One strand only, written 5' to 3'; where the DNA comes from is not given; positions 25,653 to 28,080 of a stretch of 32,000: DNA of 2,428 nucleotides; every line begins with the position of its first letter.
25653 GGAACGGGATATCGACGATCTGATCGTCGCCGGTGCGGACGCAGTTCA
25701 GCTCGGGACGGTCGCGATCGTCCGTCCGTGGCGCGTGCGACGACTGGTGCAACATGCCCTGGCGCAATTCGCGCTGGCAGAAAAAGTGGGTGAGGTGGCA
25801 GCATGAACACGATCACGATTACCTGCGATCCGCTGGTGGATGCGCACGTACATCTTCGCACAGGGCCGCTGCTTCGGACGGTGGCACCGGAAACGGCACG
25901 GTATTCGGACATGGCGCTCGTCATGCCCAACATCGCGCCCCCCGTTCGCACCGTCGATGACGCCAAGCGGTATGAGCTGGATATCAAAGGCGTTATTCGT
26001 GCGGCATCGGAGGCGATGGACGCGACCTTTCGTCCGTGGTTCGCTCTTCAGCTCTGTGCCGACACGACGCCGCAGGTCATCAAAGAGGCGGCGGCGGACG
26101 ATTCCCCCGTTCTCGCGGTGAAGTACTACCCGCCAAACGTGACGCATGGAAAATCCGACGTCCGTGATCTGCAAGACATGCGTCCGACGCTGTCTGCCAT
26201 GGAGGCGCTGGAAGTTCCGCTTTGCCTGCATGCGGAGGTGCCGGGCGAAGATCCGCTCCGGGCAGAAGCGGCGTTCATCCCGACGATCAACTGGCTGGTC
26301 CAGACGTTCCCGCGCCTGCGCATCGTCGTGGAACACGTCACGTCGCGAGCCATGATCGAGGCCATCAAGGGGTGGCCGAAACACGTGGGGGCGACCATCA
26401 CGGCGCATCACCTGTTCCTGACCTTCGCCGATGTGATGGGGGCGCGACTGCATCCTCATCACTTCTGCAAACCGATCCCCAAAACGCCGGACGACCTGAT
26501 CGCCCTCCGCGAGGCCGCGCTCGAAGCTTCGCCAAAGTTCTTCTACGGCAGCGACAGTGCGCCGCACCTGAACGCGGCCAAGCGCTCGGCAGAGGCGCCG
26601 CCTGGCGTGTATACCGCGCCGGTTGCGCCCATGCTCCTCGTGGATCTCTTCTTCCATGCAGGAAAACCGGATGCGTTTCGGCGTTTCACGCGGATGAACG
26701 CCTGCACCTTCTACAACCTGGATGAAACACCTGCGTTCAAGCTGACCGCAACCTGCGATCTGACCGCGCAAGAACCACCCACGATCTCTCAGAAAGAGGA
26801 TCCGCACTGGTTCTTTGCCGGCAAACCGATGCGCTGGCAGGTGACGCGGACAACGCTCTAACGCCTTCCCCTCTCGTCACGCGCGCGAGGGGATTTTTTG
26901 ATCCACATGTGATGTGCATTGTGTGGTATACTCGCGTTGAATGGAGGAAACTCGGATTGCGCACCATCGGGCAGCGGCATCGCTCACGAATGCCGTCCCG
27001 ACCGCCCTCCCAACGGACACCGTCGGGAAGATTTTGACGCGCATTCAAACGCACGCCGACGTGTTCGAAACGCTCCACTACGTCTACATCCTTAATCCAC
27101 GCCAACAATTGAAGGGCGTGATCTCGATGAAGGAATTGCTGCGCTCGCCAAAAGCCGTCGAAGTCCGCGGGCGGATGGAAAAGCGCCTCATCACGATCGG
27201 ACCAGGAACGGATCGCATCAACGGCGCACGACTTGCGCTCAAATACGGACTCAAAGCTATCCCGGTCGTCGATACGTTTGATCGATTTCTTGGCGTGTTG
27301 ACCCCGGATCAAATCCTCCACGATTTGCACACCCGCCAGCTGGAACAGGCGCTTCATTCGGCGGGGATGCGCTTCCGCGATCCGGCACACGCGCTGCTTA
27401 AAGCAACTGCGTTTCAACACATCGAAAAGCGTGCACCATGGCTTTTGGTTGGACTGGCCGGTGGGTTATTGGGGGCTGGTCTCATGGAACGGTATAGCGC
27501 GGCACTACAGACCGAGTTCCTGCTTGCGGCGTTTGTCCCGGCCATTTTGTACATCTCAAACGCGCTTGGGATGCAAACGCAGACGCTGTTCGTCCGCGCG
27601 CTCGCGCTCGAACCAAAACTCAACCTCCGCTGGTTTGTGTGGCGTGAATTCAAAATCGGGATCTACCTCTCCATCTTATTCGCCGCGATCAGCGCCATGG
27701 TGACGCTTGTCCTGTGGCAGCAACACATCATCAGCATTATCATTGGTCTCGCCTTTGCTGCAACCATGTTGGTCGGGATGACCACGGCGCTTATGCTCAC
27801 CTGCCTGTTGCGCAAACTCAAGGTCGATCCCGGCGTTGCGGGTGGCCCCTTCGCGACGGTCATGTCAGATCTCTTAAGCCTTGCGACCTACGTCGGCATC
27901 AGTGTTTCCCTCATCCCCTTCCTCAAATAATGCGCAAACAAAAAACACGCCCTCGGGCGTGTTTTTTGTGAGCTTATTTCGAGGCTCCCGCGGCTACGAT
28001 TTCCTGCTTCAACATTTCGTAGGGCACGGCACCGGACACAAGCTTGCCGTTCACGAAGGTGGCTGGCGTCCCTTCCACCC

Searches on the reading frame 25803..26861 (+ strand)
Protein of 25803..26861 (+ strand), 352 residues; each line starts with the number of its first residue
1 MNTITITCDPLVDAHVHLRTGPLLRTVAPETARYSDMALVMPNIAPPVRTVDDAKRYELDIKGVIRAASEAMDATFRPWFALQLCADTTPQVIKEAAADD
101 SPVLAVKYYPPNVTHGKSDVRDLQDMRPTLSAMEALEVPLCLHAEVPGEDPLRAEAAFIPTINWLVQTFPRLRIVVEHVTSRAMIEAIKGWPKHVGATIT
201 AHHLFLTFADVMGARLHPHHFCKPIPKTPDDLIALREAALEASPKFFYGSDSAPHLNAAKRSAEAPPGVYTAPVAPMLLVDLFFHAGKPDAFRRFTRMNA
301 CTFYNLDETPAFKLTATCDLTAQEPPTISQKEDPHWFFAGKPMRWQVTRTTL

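Call 81: search_protein_families(library=ncbifam, proteins=[window:25803-26861:+], max_evalue=0.00001)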
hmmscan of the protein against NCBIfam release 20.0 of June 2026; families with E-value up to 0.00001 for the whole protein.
window:25803-26861:+ (352 aa): 2 families
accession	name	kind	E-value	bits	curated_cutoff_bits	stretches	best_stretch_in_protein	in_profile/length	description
TIGR00856.1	pyrC_dimer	equivalog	6.7e-75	252.2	292.95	1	11-347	7-340/341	dihydroorotase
TIGR00857.1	pyrC_multi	subfamily_domain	7.5e-08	31.8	279.05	1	39-285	75-328/412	dihydroorotase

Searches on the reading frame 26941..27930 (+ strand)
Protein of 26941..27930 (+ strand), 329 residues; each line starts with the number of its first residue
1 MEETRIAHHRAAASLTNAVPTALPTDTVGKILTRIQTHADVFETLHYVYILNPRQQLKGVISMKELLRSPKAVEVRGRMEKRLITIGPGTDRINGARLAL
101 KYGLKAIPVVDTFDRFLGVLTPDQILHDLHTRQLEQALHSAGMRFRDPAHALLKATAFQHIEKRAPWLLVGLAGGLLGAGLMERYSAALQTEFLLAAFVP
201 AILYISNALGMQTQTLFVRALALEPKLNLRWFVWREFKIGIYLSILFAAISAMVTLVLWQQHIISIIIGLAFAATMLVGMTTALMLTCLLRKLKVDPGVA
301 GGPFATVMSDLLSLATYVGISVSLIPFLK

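Call 81: search_protein_families(library=ncbifam, proteins=[window:26941-27930:+], max_evalue=0.00001)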
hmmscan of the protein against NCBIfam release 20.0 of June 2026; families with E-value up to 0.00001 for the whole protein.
window:26941-27930:+ (329 aa): 2 families
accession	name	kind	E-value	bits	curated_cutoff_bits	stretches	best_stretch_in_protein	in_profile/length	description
TIGR00400.1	mgtE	equivalog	1.1e-47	162.8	232.75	1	27-325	149-447/450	magnesium transporter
NF038279.1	TF_CBS_SpxR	exception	9.1e-06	24.6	600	0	50-136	226-312/427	CBS-HotDog domain-containing transcription factor SpxR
